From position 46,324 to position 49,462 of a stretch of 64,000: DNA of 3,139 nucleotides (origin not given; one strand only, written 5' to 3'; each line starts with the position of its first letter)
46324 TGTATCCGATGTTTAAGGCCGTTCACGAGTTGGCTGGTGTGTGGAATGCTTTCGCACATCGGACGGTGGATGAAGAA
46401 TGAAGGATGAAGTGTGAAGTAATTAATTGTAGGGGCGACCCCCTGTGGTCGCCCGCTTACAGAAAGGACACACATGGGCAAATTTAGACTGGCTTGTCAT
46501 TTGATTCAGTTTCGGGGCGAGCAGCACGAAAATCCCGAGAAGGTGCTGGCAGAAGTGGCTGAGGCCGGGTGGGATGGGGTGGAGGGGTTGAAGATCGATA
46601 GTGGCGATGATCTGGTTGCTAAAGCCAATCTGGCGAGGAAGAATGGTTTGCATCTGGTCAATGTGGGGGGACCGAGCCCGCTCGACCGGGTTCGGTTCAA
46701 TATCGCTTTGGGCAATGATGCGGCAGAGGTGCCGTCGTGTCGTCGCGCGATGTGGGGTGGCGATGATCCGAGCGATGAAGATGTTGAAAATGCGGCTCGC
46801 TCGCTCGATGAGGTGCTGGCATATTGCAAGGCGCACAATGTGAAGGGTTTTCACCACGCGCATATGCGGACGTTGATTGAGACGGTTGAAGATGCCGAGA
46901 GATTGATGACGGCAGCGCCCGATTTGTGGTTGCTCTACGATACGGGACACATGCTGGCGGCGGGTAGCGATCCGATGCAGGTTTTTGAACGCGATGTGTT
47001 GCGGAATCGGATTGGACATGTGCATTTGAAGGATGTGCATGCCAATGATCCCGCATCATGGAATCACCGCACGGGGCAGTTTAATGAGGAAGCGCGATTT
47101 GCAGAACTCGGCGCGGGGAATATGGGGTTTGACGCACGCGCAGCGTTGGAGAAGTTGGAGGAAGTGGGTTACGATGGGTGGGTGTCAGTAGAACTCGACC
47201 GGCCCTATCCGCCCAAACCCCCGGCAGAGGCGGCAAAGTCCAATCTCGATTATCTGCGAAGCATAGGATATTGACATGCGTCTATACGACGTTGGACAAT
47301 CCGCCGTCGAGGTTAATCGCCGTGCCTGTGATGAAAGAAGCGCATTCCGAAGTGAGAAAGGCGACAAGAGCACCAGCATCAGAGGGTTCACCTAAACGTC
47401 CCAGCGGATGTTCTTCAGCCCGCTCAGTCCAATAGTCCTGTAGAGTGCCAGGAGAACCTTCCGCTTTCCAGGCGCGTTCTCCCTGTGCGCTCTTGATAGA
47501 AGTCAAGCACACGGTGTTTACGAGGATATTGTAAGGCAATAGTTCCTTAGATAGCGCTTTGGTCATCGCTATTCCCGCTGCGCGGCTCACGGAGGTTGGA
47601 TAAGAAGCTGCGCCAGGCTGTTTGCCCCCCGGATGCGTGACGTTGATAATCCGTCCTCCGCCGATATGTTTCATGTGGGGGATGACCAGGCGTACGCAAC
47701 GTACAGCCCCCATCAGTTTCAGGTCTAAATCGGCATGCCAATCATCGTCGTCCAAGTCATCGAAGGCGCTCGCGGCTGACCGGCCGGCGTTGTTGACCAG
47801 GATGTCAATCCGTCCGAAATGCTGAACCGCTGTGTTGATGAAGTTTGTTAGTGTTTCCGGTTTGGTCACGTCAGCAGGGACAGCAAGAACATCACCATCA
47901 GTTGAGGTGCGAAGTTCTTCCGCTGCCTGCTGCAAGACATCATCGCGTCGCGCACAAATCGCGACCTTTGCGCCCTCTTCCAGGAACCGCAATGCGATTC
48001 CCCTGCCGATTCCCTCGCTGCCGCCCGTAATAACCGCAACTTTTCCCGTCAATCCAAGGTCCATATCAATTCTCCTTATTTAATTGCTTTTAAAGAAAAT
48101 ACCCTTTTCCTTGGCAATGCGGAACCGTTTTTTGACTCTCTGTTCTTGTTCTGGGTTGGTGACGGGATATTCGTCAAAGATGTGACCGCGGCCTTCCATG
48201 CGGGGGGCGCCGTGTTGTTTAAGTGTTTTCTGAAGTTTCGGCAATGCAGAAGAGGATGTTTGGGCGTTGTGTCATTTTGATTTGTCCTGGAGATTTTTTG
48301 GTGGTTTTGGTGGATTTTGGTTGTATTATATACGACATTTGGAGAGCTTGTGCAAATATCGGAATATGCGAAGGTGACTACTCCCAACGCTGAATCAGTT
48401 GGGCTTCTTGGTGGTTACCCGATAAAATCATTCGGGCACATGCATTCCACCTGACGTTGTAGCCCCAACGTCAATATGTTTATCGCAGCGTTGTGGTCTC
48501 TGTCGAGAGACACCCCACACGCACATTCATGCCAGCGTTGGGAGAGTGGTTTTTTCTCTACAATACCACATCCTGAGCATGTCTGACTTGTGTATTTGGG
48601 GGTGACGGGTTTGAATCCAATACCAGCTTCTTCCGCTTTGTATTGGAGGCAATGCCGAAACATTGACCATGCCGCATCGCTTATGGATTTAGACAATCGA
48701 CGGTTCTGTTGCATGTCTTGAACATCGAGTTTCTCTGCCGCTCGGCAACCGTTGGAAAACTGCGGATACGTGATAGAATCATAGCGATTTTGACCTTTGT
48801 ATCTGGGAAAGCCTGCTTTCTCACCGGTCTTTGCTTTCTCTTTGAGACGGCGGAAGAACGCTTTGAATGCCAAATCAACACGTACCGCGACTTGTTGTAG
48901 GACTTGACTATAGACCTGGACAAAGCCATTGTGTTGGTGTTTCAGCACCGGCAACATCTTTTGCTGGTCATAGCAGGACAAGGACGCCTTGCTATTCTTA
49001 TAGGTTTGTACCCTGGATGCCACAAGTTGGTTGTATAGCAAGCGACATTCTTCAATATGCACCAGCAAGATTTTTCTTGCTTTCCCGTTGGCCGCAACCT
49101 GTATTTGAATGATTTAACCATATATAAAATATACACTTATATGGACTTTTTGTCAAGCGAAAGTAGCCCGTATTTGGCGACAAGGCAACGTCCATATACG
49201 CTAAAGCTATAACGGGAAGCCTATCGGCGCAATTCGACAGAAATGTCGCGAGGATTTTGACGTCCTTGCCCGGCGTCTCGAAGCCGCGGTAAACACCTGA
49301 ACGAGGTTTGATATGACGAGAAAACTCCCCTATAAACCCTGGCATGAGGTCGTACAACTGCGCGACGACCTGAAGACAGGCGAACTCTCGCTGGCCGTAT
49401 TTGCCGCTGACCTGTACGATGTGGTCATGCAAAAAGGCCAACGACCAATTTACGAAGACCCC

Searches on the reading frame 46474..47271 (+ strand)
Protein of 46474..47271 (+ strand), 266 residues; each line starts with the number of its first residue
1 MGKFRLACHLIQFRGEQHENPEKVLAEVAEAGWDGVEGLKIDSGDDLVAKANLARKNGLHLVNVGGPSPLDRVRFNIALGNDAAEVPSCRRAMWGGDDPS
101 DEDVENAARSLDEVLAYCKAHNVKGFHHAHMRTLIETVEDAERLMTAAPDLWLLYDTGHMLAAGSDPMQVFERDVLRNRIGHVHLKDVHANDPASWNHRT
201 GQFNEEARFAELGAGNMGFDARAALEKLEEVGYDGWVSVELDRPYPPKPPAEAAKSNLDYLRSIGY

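Call 9: search_protein_families(library=pfam, proteins=[window:46474-47271:+], max_evalue=0.001)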
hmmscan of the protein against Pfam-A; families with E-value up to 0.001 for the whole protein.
window:46474-47271:+ (266 aa): 1 family
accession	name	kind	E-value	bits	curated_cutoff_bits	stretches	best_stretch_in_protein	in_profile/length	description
PF01261.30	AP_endonuc_2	-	1e-26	94.6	31.1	1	25-263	1-248/249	Xylose isomerase-like TIM barrel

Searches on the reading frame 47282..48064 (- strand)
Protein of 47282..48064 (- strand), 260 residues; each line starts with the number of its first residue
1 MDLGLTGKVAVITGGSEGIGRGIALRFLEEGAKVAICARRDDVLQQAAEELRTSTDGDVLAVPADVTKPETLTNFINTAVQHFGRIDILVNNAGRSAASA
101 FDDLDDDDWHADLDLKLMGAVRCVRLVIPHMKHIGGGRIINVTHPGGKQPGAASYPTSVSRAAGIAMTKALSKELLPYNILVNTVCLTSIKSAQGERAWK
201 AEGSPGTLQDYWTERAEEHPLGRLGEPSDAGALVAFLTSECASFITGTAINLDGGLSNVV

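Call 9: search_protein_families(library=pfam, proteins=[window:47282-48064:-], max_evalue=0.001)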
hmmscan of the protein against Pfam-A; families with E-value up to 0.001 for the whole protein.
window:47282-48064:- (260 aa): 3 families
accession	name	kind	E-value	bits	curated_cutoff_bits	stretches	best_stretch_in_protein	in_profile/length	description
PF13561.12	adh_short_C2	-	5.9e-51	173.8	27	1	17-257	6-236/236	Enoyl-(Acyl carrier protein) reductase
PF00106.31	adh_short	-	4.6e-49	167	26.6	1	8-196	1-188/195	short chain dehydrogenase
PF08659.16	KR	-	2.2e-12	47.7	22.6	1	11-122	4-118/180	KR domain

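Call 26: find_encoding_contigs(protein=window:47282-48064:-, flank=10000, max_places=6)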
Protein window:47282-48064:- (260 aa): 1 contig read that carries it; 1 place shown.
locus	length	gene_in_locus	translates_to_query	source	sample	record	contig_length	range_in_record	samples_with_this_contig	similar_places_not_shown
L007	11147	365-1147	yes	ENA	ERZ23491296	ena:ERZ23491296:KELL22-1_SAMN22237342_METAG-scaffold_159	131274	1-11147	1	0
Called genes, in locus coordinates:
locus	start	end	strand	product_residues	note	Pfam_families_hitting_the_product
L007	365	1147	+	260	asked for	PF00106:adh_short, PF08659:KR, PF13561:adh_short_C2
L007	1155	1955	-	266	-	PF01261:AP_endonuc_2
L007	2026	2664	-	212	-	PF07883:Cupin_2, PF02311:AraC_binding (weak)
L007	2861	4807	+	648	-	PF20581:DUF6785, PF20580:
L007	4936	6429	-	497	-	PF00884:Sulfatase, PF01663:Phosphodiest (faint), PF02995:DUF229 (weak), PF16347:SGSH_C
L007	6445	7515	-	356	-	PF08450:SGL (faint), PF10282:Lactonase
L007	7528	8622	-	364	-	PF00180:Iso_dh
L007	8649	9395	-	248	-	PF01182:Glucosamine_iso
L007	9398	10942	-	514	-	PF07969:Amidohydro_3, PF01979:Amidohydro_1 (weak)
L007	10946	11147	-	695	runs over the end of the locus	PF20581:DUF6785, PF20580:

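Call 54: find_homologous_proteins(query=window:47282-48064:-, max_evalue=1e-60)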
Query window:47282-48064:- (260 aa): 5350 proteins with E <= 1e-60 among 8000 candidates; the best 120 are listed.
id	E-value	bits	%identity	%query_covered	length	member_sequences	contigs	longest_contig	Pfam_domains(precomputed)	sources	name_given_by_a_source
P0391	5.7e-160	548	96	100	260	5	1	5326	PF08659.17,PF13561.13,PF00106.32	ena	-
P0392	5.5e-157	539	94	100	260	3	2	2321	PF08659.17,PF13561.13,PF00106.32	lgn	-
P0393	2.2e-156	537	93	100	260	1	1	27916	PF08659.17,PF13561.13,PF00106.32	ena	-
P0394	4.7e-155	532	94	100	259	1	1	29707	PF08659.17,PF13561.13,PF00106.32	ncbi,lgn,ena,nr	ncbi:MAG: SDR family oxidoreductase [Gemmatimonadetes bacterium]|nr:SDR family oxidoreductase [Gemma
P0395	1.6e-154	530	95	100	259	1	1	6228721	PF08659.17,PF13561.13,PF00106.32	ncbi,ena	-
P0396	1.9e-153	527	92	100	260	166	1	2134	PF08659.17,PF13561.13,PF00106.32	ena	-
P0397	1.4e-151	521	91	100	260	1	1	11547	PF08659.17,PF13561.13,PF00106.32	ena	-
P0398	6.0e-149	512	90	100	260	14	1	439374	PF08659.17,PF13561.13,PF00106.32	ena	-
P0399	6.4e-146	502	87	100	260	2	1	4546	PF08659.17,PF13561.13,PF00106.32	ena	-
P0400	2.3e-145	500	88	100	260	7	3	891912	PF08659.17,PF13561.13,PF00106.32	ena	-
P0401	6.4e-145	499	87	100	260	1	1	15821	PF08659.17,PF13561.13,PF00106.32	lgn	-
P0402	2.8e-144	497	87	100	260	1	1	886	PF08659.17,PF13561.13,PF00106.32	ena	-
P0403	4.2e-144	496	87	100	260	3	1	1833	PF08659.17,PF13561.13,PF00106.32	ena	-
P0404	9.9e-143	492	87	100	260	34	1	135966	PF08659.17,PF13561.13,PF00106.32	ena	-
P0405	1.4e-142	491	86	100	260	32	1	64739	PF08659.17,PF13561.13,PF00106.32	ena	-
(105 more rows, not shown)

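Call 55: find_encoding_contigs(protein=P0395, flank=10000, max_places=3)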
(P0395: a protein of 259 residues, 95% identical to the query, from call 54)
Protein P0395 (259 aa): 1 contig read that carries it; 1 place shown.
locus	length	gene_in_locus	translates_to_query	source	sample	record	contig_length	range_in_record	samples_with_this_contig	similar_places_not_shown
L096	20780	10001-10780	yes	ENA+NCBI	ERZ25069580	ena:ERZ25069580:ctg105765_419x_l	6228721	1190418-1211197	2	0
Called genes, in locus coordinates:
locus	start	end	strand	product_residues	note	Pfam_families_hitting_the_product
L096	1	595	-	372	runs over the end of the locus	-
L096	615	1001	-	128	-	PF14552:Tautomerase_2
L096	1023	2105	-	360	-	PF01408:GFO_IDH_MocA, PF22725:GFO_IDH_MocA_C3 (faint)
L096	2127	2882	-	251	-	PF01209:Ubie_methyltran (weak), PF13489:Methyltransf_23, PF13847:Methyltransf_31, PF08241:Methyltransf_11, PF08242:Methyltransf_12 (weak), PF13649:Methyltransf_25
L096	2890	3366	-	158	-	PF00702:Hydrolase, PF13419:HAD_2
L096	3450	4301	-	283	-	PF13276:HTH_21, PF00665:rve, PF13683:rve_3, PF13333:rve_2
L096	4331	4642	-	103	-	PF01527:HTH_Tnp_1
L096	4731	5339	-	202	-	-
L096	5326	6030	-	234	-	PF14281:PDDEXK_4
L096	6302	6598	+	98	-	PF03960:ArsC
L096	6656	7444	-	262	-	PF03328:HpcH_HpaI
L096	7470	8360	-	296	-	PF00248:Aldo_ket_red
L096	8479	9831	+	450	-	PF00884:Sulfatase, PF16347:SGSH_C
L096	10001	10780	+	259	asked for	PF00106:adh_short, PF08659:KR, PF13561:adh_short_C2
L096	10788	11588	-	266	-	PF01261:AP_endonuc_2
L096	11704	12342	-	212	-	PF02311:AraC_binding (weak), PF07883:Cupin_2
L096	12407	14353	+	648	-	PF20581:DUF6785, PF20580:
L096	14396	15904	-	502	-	PF00884:Sulfatase, PF01663:Phosphodiest (faint), PF02995:DUF229 (weak), PF16347:SGSH_C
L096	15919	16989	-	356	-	PF08450:SGL (faint), PF10282:Lactonase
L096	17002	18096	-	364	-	PF00180:Iso_dh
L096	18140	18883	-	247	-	PF01182:Glucosamine_iso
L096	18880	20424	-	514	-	PF07969:Amidohydro_3, PF01979:Amidohydro_1 (weak)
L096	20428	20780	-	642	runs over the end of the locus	PF20581:DUF6785, PF20580:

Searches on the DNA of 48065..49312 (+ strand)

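Call 42: search_dna_similar(query=window:48065-49312:+, collection=phages, mode=distant, max_rows=5)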
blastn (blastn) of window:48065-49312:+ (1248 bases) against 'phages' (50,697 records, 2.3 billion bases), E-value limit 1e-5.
No match.

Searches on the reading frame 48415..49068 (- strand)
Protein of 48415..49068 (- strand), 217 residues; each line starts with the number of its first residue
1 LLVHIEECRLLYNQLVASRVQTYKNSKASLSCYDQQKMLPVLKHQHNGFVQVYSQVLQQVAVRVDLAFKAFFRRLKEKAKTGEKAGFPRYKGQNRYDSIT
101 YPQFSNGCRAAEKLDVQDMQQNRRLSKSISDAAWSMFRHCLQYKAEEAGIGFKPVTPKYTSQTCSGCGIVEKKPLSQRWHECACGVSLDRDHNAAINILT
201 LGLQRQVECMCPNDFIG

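Call 9: search_protein_families(library=pfam, proteins=[window:48415-49068:-], max_evalue=0.001)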
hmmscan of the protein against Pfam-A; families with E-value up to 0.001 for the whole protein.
window:48415-49068:- (217 aa): 1 family
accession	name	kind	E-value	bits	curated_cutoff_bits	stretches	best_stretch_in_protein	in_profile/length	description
PF07282.18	Cas12f1-like_TNB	-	2.2e-23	82.6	26.3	1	134-198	1-60/60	Cas12f1-like, TNB domain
